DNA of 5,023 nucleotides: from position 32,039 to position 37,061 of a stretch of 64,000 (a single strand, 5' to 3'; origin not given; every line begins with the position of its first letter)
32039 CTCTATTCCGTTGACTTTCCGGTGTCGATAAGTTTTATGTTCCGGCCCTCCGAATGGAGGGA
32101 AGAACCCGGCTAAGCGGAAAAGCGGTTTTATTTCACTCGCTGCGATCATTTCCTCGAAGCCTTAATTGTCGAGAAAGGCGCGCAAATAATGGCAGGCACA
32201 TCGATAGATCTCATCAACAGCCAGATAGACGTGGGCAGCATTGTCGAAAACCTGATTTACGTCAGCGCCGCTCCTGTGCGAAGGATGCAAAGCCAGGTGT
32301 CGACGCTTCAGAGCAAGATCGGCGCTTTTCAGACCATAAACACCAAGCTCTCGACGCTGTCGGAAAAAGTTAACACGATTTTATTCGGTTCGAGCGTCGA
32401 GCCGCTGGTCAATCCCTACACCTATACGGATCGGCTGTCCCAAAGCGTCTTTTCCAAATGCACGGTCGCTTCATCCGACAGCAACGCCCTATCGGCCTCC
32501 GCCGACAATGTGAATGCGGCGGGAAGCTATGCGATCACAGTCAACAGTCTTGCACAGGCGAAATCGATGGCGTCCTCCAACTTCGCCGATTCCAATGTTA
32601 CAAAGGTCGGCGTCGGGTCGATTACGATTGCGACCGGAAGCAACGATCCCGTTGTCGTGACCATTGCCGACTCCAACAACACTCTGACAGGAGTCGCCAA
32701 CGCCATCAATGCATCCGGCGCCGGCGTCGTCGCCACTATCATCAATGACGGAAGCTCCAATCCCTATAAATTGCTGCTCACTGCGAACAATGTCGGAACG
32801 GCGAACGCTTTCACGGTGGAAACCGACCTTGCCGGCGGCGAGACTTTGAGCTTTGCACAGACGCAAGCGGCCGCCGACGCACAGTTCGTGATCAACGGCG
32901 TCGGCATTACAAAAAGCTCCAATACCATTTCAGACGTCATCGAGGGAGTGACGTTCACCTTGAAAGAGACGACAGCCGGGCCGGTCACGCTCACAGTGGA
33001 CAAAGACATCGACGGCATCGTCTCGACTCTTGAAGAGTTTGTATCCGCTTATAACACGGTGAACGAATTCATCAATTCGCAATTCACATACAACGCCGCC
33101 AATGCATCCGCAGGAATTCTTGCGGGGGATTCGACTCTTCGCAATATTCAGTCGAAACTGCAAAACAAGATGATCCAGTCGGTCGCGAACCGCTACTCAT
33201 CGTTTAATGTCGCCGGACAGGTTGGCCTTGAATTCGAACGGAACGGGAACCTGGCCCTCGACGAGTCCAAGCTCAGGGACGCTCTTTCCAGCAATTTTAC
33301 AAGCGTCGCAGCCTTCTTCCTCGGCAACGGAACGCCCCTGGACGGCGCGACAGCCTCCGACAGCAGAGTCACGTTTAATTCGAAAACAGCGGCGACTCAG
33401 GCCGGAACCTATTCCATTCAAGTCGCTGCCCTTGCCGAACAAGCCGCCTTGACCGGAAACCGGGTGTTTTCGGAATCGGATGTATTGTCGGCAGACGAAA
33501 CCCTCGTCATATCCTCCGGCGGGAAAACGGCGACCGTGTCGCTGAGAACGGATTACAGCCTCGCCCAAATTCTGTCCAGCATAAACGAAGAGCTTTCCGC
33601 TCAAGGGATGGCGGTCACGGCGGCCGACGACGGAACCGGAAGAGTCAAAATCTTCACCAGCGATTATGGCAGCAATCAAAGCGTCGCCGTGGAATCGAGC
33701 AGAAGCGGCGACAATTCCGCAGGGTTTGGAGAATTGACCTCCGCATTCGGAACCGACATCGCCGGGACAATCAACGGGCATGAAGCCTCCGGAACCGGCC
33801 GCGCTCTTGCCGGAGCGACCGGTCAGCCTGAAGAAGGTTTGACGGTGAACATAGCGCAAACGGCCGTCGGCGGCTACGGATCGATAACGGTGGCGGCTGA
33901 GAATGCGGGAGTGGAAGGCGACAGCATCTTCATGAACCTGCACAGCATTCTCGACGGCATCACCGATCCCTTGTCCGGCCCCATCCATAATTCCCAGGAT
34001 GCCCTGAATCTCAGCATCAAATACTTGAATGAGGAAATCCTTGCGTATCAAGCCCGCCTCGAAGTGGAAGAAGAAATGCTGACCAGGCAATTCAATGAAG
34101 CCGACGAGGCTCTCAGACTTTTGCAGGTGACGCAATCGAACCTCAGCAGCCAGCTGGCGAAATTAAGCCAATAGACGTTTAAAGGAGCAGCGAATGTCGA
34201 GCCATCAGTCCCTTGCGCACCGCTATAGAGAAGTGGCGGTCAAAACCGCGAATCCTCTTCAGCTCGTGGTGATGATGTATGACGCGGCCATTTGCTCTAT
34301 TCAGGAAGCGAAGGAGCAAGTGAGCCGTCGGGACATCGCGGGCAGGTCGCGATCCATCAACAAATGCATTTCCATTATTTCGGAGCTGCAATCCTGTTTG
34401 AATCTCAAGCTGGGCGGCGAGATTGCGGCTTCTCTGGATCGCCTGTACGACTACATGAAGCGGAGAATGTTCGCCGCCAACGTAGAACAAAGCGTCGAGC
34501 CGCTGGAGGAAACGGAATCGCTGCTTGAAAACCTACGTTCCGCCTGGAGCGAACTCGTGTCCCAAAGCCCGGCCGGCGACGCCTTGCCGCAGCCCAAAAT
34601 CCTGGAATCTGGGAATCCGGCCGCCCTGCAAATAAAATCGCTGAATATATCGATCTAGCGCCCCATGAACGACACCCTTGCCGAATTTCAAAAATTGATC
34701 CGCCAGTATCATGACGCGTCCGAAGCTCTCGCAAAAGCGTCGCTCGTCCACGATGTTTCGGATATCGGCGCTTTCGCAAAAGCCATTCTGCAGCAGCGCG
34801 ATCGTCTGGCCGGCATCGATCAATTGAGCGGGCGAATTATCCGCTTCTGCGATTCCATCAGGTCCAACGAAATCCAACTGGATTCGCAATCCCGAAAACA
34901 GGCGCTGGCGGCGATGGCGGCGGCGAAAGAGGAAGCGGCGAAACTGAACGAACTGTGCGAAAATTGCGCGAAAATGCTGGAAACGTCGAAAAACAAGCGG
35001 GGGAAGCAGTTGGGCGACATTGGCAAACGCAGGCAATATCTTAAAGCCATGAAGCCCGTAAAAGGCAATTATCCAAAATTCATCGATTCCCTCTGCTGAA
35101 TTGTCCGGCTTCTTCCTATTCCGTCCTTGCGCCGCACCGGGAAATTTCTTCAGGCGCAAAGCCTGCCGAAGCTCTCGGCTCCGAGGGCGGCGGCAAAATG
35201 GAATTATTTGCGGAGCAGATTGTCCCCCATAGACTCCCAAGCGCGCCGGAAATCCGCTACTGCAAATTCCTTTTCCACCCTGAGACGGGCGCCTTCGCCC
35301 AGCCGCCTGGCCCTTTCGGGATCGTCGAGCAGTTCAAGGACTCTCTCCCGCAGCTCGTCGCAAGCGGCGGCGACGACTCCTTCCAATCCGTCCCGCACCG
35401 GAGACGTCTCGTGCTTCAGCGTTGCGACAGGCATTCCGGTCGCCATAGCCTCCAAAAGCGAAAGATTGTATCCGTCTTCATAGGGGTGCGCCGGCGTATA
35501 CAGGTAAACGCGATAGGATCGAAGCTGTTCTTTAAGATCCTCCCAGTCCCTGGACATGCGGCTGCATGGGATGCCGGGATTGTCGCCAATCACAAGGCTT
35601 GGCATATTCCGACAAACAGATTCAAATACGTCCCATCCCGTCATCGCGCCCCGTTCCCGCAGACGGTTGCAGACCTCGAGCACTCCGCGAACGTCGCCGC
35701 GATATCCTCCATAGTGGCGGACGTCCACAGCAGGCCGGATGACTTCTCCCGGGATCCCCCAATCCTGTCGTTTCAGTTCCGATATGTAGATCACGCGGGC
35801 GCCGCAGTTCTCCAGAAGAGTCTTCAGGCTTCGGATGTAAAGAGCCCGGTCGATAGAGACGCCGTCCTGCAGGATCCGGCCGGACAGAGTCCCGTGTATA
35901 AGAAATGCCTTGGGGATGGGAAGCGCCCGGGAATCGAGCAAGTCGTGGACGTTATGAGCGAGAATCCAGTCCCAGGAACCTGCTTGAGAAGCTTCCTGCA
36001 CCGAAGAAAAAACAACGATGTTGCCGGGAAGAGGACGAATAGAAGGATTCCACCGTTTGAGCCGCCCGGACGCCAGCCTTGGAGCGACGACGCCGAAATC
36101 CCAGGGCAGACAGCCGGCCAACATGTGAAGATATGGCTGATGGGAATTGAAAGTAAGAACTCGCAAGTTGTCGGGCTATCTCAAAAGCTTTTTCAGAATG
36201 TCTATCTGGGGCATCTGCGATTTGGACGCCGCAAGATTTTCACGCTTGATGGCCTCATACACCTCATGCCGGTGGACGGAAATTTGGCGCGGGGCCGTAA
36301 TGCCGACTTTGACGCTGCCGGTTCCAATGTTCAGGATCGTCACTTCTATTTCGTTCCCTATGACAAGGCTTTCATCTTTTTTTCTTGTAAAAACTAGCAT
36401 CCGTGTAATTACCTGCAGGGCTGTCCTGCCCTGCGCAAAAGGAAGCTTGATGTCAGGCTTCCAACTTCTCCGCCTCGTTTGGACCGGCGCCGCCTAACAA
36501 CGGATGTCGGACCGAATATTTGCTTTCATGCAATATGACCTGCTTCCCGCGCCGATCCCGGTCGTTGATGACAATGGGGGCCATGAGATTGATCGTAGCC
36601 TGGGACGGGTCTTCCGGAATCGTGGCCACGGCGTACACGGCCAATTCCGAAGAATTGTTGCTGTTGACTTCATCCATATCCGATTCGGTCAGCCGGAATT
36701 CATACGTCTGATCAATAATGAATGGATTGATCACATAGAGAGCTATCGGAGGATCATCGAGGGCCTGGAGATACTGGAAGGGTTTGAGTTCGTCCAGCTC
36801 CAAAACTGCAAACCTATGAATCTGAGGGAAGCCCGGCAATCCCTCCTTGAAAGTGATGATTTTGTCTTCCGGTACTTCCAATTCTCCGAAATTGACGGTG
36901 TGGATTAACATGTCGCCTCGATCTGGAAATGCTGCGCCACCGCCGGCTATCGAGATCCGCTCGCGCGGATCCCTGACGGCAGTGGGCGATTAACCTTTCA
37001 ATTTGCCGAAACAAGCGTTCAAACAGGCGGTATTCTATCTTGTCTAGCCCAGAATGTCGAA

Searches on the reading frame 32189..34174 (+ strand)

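Call 51: search_protein_families(library=pfam, proteins=[window:32189-34174:+], max_evalue=0.0001)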
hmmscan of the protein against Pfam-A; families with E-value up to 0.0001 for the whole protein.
window:32189-34174:+ (661 aa): 2 families
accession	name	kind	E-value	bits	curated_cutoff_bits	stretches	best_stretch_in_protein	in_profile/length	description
PF07195.17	FliD_C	-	7.5e-49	166.7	25.4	1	228-397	1-178/236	Flagellar hook-associated protein 2 C-terminus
PF02465.23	FliD_N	-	2.9e-19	69.9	24.8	1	11-124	1-96/97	Flagellar hook-associated protein 2 N-terminus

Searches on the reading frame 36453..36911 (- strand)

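Call 51: search_protein_families(library=pfam, proteins=[window:36453-36911:-], max_evalue=0.0001)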
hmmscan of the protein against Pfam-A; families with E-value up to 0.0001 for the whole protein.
window:36453-36911:- (152 aa): 1 family
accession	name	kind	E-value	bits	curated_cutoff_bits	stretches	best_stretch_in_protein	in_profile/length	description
PF02623.20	FliW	-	2.2e-38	131.3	25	1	19-138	1-122/122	FliW protein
